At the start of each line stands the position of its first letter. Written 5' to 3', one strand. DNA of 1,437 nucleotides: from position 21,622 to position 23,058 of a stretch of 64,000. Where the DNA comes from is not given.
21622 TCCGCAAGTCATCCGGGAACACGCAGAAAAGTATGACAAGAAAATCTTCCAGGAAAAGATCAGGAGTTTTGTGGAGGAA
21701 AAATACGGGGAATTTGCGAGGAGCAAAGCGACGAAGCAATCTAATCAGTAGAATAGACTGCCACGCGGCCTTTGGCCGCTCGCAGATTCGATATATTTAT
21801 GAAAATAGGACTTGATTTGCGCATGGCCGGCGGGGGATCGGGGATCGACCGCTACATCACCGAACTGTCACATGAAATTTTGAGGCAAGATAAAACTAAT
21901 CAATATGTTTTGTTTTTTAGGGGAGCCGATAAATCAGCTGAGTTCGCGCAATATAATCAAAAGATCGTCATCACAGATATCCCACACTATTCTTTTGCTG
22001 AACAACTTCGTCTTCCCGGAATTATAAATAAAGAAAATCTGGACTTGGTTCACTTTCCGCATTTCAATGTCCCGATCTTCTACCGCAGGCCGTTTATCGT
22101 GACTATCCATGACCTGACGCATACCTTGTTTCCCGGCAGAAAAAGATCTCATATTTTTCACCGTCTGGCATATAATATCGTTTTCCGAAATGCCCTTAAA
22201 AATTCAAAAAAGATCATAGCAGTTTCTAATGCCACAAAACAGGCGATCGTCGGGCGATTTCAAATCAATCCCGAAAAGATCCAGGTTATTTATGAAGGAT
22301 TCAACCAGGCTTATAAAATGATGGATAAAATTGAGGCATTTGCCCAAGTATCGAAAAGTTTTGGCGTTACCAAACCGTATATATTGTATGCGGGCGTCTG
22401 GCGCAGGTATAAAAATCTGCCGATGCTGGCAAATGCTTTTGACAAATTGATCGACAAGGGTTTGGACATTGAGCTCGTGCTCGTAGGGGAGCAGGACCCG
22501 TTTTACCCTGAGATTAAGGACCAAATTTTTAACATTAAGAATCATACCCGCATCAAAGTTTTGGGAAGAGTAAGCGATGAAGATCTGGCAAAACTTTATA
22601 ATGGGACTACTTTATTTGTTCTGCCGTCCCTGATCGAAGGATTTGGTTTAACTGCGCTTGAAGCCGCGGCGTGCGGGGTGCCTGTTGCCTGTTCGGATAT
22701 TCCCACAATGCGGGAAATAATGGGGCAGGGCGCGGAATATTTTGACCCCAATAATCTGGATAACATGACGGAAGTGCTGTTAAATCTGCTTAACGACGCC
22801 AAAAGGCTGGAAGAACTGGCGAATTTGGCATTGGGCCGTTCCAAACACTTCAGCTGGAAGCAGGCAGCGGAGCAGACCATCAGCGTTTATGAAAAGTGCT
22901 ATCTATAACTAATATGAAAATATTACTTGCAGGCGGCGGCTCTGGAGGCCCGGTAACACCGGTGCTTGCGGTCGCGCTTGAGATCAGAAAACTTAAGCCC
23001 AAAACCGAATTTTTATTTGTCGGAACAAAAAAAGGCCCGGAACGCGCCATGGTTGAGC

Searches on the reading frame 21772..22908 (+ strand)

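Call 63: search_protein_families(library=pfam, proteins=[window:21772-22908:+], max_evalue=0.001)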
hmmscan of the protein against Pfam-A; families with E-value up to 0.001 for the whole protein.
window:21772-22908:+ (378 aa): 5 families
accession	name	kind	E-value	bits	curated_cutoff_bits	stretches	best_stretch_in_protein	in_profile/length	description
PF00534.26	Glycos_transf_1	-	2.1e-29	102.7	26.4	1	198-351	12-167/172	Glycosyl transferases group 1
PF13692.12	Glyco_trans_1_4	-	1.5e-26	93.8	27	1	202-342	2-142/142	Glycosyl transferases group 1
PF13439.12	Glyco_transf_4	-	2.2e-17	64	28.5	1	23-178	2-167/170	Glycosyltransferase Family 4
PF20706.3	GT4-conflict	-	1.8e-13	50.7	26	1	211-309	209-312/385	Family 4 Glycosyltransferase in conflict systems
PF13524.12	Glyco_trans_1_2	-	8e-07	29.5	25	1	231-369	13-142/144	Glycosyl transferase-like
